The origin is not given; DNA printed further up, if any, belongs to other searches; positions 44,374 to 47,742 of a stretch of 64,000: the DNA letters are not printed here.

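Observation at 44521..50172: Monocistronic 1883-aa CvpA-anchored giant protein built from about a dozen degenerate repeat modules, no recognisable family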

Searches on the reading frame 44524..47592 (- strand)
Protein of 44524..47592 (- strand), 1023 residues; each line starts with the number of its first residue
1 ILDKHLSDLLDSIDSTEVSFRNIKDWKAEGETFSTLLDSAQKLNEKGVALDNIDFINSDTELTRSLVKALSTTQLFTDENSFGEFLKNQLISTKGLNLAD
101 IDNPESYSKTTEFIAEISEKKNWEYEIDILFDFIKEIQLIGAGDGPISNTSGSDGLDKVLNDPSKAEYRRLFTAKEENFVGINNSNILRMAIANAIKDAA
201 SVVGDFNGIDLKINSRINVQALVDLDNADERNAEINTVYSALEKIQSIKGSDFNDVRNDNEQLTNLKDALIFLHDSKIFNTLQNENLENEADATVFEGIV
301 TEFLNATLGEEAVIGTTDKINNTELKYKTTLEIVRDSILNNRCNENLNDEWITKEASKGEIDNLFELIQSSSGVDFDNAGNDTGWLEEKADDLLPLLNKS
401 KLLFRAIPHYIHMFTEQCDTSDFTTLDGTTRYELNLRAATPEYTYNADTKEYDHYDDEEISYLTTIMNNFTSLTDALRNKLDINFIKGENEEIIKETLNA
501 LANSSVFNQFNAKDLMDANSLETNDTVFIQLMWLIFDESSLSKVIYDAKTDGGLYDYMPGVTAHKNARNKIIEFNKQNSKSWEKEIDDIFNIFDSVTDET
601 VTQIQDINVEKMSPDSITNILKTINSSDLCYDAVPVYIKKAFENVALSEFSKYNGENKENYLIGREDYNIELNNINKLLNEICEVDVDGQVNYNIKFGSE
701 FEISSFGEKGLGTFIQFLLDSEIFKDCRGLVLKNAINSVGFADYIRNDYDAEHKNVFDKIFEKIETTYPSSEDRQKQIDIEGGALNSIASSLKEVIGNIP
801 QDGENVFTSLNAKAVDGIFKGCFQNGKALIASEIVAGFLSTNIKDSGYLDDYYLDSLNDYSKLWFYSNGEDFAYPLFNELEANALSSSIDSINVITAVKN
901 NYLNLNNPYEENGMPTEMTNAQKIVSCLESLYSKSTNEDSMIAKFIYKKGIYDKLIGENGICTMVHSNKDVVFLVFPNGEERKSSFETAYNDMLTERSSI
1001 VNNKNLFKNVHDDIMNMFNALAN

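Call 38: predict_structure(alignment_id=A3)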
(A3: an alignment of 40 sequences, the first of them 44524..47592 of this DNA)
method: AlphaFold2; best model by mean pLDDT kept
length: 1023 residues; sequences in the alignment: 40
mean_pLDDT: 86.3   pTM: 0.70
mean pLDDT of the five models: 86.3, 85.0, 82.4, 81.6, 80.9
residues with pLDDT >= 90: 373; 70-90: 604; 50-70: 39; < 50: 7
segments of 3 or more residues with pLDDT < 50: 515-521
pLDDT, mean of each block of 10 residues (from residue 1): 76 72 89 84 79 79 87 87 86 81 87 89 89 88 83 83 74 81 87 83 73 84 87 88 85 84 91 92 67 85 90 85 81 90 87 76 90 85 84 92 93 88 77 85 89 93 93 86 84 93 90 46 76 91 90 84 89 86 94 88 86 90 95 93 90 90 92 93 84 84 78 93 94 89 88 90 94 93 90 84 76 91 93 94 89 88 92 94 93 86 85 83 92 92 92 89 86 80 91 86 82 91 81
secondary structure, 60 per line:
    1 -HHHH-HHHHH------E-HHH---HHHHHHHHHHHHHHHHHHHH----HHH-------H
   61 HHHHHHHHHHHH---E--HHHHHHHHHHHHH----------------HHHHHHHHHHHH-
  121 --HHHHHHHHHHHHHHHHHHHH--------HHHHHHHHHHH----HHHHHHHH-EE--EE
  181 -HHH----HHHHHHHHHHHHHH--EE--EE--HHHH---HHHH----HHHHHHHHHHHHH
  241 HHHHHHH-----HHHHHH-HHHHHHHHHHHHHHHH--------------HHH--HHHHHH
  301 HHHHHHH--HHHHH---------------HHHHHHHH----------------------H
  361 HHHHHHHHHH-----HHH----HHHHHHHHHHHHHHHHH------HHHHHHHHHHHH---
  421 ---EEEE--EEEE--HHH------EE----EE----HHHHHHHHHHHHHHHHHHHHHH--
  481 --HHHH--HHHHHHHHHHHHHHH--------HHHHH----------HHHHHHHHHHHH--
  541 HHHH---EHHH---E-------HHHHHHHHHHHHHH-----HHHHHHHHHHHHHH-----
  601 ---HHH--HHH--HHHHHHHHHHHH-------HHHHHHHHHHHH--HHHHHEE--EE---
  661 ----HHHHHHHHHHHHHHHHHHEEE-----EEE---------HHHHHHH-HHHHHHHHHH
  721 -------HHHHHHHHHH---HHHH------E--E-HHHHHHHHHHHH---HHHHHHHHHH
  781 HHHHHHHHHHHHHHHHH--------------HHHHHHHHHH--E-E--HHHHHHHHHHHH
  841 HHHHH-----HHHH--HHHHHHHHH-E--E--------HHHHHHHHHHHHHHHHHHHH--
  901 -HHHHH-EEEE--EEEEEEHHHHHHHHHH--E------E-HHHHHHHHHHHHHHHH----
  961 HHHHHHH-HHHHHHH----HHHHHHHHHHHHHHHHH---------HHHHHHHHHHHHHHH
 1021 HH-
elements in order (helices of 4 or more, strands of 3 or more residues): H2-5 H7-11 H26-45 H60-72 H79-91 H108-119 H123-142 H151-161 H166-173 H189-202 H213-216 H220-223 H228-247 H253-258 H260-275 H295-307 H310-314 H330-337 H360-370 H383-399 H406-417 E424-427 E430-433 H457-478 H483-486 H489-503 H512-516 H527-538 H541-544 H563-576 H582-595 H614-625 H633-644 H647-651 H665-682 E683-685 E691-693 H703-709 H711-720 H728-737 H741-744 H756-767 H771-797 H812-821 H829-845 H851-854 H857-865 H879-898 H902-906 E908-911 E914-919 H920-929 H941-956 H961-967 H969-975 H980-996 H1006-1022

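Call 41: fold_search(model_id=the predicted structure, library=pdb)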
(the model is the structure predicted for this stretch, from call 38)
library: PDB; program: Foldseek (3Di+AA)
matches with E <= 10: 233; with E <= 0.001: 0
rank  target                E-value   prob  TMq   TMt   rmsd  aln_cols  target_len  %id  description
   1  4xri                  3.5e-02  0.28  0.11  0.12  43.8      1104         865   10  Crystal Structure of Importin Beta in an Ammonium Sulfate Condition (released 2016-01-27)
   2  8a9k_A                3.8e-02  0.33  0.14  0.14  51.8      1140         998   11  Cryo-EM structure of USP1-UAF1 bound to FANCI and mono-ubiquitinated FANCD2 with ML323 (consensus reconstruction) (released 2022-10-12)
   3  3w3y_A                6.8e-02  0.20  0.11  0.11  46.7      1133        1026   10  Crystal structure of Kap121p bound to Nup53p (released 2013-04-10)
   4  5w0v_B                6.8e-02  0.16  0.10  0.10  46.7      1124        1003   11  Crystal structure of full-length Kluyveromyces lactis Kap123 with histone H4 1-34 (released 2017-11-01)
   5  7zbz_D                7.4e-02  0.16  0.10  0.10  35.2      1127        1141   10  CAND1 delhairpin-SCF-SKP2 CAND1 partly engaged SCF partly rocked (released 2023-04-19)
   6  4gpt_C                9.3e-02  0.18  0.12  0.12  47.5      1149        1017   10  Crystal structure of KPT251 in complex with CRM1-Ran-RanBP1 (released 2012-09-05)
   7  6xjr_C                9.3e-02  0.15  0.11  0.11  46.3      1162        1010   12  Crystal Structure of KPT-185 bound to CRM1 (E582K, 537-DLTVK-541 to GLCEQ) (released 2021-01-27)
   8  5hdt_B                9.7e-02  0.20  0.13  0.12  34.9      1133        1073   10  Human cohesin regulator Pds5B bound to a Wapl peptide (released 2016-03-09)
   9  2z5o_A                9.7e-02  0.18  0.10  0.12  39.4      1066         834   11  Complex of Transportin 1 with JKTBP NLS (released 2007-10-23)
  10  9k1w_C                1.1e-01  0.14  0.10  0.11  42.1       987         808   10  Structure of the SF3B core, harboring the K700E mutation in SF3B1, in complex with intron-U2 snRNA (released 2025-09-03)
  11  9hcj_C1               1.2e-01  0.15  0.12  0.11  28.6      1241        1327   10  D. discoideum nuclear pore complex (released 2024-12-25)
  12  2qmr_B                1.4e-01  0.15  0.10  0.12  36.3      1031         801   10  Karyopherin beta2/transportin (released 2007-10-30)
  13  7z8r_D                1.4e-01  0.14  0.11  0.10  34.3      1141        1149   10  CAND1-CUL1-RBX1 (released 2023-04-19)
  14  6n1z_A                1.4e-01  0.13  0.10  0.10  41.2      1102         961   11  Importin-9 bound to H2A-H2B (released 2019-03-20)
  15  6x2m_C                1.4e-01  0.11  0.10  0.10  48.0      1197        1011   11  Crystal Structure of unliganded CRM1-Ran-RanBP1 (released 2020-07-01)
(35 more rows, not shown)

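Call 77: fold_search(model_id=the predicted structure, library=viral)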
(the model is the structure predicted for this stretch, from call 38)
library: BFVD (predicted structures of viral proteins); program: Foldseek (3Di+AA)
matches with E <= 10: 153; with E <= 0.001: 0
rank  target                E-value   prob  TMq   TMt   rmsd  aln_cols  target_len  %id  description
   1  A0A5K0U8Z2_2          9.2e-02  0.21  0.13  0.14  27.0      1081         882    9  Uncharacterized protein [Yasminevirus sp. GU-2018]
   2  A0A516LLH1            1.7e-01  0.08  0.08  0.08  53.8      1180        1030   10  (no name in the UniProt tables at hand)
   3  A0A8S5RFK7            2.4e-01  0.10  0.10  0.11  40.0      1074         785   10  EF-hand domain-containing protein [virus sp. ctyMK1]
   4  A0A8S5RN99            2.5e-01  0.11  0.12  0.12  54.5      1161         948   11  Minor tail protein [virus sp. ctBS918]
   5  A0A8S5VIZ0            3.3e-01  0.08  0.09  0.09  57.4      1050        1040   10  (no name in the UniProt tables at hand)
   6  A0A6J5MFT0            4.3e-01  0.04  0.06  0.07  47.7      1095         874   11  Structural protein [uncultured Caudovirales phage]
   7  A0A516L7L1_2          4.6e-01  0.03  0.07  0.07  48.9      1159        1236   11  (no name in the UniProt tables at hand)
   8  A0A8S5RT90            6.1e-01  0.04  0.09  0.07  43.0      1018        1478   10  Exonuclease V [Siphoviridae sp. gcode 4]
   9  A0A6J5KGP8            6.3e-01  0.04  0.07  0.09  48.1       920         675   11  Uncharacterized protein [uncultured Caudovirales phage]
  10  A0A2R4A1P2            9.3e-01  0.05  0.10  0.10  47.3      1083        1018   11  (no name in the UniProt tables at hand)
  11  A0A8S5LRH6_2          9.6e-01  0.03  0.08  0.08  32.4       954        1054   11  Uncharacterized protein [Myoviridae sp. ctSGr1]
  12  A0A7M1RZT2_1          1.0e+00  0.03  0.08  0.07  46.1       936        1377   11  Uncharacterized protein [uncultured phage cr127_1]
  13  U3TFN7                1.0e+00  0.03  0.07  0.07  42.3      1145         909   10  Internal virion protein [Ralstonia phage RSB3]
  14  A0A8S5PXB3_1          1.0e+00  0.05  0.10  0.12  53.4      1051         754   11  Minor tail protein [Myoviridae sp. ct4tH12]
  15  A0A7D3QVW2            1.1e+00  0.06  0.09  0.12  29.9       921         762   11  Ubiquitin conjugation factor E4 with U-box domain [Fadolivirus FV1/VV64]
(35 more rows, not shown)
